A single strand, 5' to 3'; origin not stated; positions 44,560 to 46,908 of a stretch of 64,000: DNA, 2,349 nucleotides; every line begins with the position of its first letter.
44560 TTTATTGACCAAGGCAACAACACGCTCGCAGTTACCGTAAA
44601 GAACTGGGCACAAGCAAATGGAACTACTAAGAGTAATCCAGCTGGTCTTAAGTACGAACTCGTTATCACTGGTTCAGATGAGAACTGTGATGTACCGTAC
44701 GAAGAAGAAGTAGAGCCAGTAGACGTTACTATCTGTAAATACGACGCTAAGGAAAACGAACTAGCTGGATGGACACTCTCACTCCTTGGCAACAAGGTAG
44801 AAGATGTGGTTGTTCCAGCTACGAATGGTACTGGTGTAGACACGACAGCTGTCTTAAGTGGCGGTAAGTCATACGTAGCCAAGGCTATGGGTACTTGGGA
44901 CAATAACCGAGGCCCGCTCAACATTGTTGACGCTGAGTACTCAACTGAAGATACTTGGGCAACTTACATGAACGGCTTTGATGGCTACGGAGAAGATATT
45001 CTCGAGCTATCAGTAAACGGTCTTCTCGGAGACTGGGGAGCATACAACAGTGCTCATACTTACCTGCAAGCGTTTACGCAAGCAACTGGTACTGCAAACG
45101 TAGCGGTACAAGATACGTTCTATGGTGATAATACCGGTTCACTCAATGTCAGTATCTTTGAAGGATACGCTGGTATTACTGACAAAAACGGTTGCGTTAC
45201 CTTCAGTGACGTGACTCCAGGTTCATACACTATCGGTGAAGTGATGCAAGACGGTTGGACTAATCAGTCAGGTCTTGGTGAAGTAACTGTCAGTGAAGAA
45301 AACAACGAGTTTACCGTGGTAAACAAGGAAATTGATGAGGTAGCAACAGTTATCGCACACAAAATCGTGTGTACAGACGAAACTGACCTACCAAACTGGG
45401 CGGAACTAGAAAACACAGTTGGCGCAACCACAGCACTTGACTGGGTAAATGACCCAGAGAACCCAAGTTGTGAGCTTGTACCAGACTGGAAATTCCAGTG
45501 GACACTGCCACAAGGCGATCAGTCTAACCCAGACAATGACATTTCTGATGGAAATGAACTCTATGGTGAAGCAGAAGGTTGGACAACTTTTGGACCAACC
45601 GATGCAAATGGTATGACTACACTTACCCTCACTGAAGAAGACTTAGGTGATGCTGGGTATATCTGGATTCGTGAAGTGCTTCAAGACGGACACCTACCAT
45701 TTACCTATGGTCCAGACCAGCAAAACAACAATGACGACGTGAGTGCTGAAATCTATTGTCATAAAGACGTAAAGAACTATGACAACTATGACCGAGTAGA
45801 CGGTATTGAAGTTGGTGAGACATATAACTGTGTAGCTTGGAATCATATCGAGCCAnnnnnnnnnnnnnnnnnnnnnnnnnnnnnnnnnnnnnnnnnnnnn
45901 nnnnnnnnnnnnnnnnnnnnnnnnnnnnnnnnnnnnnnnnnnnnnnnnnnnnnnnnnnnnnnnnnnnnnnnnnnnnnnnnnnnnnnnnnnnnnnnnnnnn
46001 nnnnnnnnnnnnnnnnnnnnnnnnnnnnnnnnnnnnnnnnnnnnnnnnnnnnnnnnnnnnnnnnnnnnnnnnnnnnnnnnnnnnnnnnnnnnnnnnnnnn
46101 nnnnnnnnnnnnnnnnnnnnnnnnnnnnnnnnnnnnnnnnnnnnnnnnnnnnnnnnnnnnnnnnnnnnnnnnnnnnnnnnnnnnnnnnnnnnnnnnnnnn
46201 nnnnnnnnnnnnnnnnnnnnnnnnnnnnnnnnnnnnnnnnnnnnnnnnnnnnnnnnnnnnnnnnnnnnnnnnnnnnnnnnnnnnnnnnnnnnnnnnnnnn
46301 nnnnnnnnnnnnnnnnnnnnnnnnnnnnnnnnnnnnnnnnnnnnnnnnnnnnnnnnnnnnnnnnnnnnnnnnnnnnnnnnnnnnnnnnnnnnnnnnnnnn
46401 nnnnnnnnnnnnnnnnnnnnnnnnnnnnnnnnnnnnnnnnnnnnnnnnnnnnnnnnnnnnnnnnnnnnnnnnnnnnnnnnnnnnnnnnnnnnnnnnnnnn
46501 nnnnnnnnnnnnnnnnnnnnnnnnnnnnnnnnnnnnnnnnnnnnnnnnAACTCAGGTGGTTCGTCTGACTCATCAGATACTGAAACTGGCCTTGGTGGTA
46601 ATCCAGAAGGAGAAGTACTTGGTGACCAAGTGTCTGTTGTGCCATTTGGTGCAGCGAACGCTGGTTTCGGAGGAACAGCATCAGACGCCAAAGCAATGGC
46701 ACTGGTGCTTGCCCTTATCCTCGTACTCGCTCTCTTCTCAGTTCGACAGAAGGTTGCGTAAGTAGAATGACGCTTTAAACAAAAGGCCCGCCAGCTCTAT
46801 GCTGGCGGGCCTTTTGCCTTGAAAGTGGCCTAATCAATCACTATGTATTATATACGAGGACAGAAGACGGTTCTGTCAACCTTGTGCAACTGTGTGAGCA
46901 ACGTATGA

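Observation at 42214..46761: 1515-aa multidomain adhesin with YxCVAWN-terminated beta-sandwich repeats, a jelly-roll module and a poly-(GD/GE) spacer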

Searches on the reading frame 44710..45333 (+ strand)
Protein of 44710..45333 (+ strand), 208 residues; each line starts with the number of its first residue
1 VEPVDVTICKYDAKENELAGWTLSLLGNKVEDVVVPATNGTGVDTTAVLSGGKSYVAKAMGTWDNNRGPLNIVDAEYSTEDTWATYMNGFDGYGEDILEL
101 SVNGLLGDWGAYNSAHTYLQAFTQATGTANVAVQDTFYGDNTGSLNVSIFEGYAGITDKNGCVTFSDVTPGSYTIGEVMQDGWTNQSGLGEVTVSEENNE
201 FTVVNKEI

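Call 53: search_solved_structures(query=A5, max_evalue=1)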
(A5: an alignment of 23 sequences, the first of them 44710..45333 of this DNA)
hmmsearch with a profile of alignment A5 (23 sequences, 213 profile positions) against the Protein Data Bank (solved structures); distinct sequences matched with E-value up to 1: 9.
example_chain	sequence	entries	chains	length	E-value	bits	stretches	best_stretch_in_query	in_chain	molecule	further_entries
3rkp_A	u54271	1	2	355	2.3e-07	33.8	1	133-193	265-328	Collagen adhesion protein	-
3kpt_A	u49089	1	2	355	2.3e-07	33.7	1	133-193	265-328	Collagen adhesion protein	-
4oq1_A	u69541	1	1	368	0.00087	22.1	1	157-210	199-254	Cell wall surface anchor family protein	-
6fwv_A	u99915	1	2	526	0.0027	20.5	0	146-183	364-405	Collagen Adhesion protein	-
6ygq_A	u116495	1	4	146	0.0027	20.4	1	36-155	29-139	PA-I Galactophilic Lectin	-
4wi0_B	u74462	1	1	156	0.026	17.2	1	148-186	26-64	Cellulosomal scaffoldin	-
4u3s_B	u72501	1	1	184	0.039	16.7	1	148-185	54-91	Cellulosomal scaffoldin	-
3phs_A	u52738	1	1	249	0.039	16.7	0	159-211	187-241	Cell wall surface anchor family protein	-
9c7v_B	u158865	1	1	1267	0.38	13.5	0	149-180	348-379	BOS complex subunit NOMO2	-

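Call 55: predict_structure(alignment_id=A5)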
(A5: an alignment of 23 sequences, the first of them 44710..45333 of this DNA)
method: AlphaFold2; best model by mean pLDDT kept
length: 208 residues; sequences in the alignment: 23
mean_pLDDT: 94.7   pTM: 0.89
mean pLDDT of the five models: 94.7, 94.5, 93.6, 93.2, 87.8
residues with pLDDT >= 90: 183; 70-90: 23; 50-70: 2; < 50: 0
segments of 3 or more residues with pLDDT < 50: none
pLDDT, mean of each block of 10 residues (from residue 1): 96 98 98 96 97 97 83 94 89 83 92 96 96 93 97 98 98 98 97 97 98
secondary structure, 60 per line:
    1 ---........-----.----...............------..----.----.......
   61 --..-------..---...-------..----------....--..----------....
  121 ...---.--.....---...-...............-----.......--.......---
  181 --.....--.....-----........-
elements in order: E4-11 E22-36 E54-60 E77-79 E99-102 E117-123 E130-134 E142-156 E162-168 E171-177 E183-187 E190-194 E200-207

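Call 67: search_solved_structures(query=A5, max_evalue=0.01, show_alignments=5)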
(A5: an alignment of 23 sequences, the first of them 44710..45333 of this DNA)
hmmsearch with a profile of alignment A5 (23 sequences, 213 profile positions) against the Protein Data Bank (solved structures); distinct sequences matched with E-value up to 0.01: 5.
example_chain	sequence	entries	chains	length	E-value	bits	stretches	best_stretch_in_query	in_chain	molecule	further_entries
3rkp_A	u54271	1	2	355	2.3e-07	33.8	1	133-193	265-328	Collagen adhesion protein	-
3kpt_A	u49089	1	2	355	2.3e-07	33.7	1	133-193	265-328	Collagen adhesion protein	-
4oq1_A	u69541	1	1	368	0.00087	22.1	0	157-210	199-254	Cell wall surface anchor family protein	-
6fwv_A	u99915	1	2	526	0.0027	20.5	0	146-183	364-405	Collagen Adhesion protein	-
6ygq_A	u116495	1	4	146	0.0027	20.4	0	36-155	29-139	PA-I Galactophilic Lectin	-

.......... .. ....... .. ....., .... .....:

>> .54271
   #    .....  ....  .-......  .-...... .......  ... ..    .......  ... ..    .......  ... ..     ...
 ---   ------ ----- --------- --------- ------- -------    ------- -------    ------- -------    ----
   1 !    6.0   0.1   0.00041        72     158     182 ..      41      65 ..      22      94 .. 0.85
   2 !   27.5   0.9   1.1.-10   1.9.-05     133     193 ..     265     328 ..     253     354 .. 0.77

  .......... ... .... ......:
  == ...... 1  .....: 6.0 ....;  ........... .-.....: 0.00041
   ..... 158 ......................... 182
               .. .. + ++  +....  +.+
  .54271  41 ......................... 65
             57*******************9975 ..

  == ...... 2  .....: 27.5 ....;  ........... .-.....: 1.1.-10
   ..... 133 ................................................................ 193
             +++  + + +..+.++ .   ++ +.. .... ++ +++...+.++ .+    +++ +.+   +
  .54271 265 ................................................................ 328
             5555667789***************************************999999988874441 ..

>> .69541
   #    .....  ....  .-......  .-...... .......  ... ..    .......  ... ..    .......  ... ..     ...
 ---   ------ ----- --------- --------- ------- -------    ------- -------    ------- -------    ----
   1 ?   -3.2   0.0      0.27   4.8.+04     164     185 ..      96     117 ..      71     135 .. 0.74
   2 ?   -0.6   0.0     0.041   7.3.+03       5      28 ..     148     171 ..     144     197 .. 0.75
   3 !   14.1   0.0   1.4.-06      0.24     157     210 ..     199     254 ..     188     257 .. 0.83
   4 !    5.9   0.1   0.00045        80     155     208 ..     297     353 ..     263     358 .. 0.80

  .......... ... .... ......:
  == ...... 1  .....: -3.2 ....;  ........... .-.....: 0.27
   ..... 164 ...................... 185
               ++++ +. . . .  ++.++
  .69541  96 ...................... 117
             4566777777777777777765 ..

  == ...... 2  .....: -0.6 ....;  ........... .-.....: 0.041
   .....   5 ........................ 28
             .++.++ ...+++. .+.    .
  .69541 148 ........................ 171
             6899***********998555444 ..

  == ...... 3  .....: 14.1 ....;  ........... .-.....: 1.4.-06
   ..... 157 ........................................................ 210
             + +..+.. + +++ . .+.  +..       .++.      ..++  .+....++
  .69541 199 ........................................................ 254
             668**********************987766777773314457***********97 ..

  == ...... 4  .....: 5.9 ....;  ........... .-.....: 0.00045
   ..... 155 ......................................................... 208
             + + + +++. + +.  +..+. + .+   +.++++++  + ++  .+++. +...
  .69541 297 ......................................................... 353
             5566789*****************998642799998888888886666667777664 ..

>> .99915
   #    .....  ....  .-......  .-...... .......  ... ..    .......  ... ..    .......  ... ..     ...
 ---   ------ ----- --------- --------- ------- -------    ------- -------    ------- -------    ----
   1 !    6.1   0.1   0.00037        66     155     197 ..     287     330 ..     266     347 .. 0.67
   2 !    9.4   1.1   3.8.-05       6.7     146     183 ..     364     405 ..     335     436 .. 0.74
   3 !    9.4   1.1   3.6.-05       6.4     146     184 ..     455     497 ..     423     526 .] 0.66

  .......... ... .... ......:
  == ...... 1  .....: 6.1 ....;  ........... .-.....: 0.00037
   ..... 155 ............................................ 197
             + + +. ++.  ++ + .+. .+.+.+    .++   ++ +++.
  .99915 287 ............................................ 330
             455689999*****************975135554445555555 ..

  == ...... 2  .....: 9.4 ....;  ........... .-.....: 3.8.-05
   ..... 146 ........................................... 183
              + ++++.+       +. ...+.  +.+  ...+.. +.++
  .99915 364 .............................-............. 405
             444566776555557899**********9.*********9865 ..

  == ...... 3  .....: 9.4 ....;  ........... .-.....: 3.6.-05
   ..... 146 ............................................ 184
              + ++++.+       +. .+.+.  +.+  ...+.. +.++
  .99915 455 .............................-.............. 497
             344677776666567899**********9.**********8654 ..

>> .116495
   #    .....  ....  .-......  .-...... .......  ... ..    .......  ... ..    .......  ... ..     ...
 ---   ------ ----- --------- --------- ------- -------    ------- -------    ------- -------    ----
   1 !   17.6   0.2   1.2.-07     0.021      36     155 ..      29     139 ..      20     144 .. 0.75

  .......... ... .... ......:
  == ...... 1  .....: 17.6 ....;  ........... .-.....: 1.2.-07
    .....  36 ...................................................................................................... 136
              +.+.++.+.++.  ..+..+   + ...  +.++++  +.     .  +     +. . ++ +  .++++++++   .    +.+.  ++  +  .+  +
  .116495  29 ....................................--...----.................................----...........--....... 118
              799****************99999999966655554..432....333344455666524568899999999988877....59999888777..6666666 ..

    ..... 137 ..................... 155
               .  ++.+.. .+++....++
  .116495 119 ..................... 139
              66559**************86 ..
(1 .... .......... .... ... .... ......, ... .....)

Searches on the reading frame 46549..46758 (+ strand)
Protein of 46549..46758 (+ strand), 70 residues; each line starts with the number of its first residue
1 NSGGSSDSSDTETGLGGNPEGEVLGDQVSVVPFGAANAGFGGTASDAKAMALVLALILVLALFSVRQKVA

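Call 46: search_protein_families(library=ncbifam, proteins=[window:46549-46758:+], max_evalue=1)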
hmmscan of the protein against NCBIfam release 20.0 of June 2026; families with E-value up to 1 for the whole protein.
seq(70 aa): 3 families
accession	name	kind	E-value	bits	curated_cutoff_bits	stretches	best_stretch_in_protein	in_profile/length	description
NF058571.1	GVDTG_CTERM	domain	0.00011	22.4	29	1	31-62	1-33/44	GVDTG sorting domain-containing protein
NF010226.0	PRK13682.1-1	equivalog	0.095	12.8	59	1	35-64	15-45/53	hypothetical protein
NF010233.0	PRK13682.2-4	equivalog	0.16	12.4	85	1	35-64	15-43/59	hypothetical protein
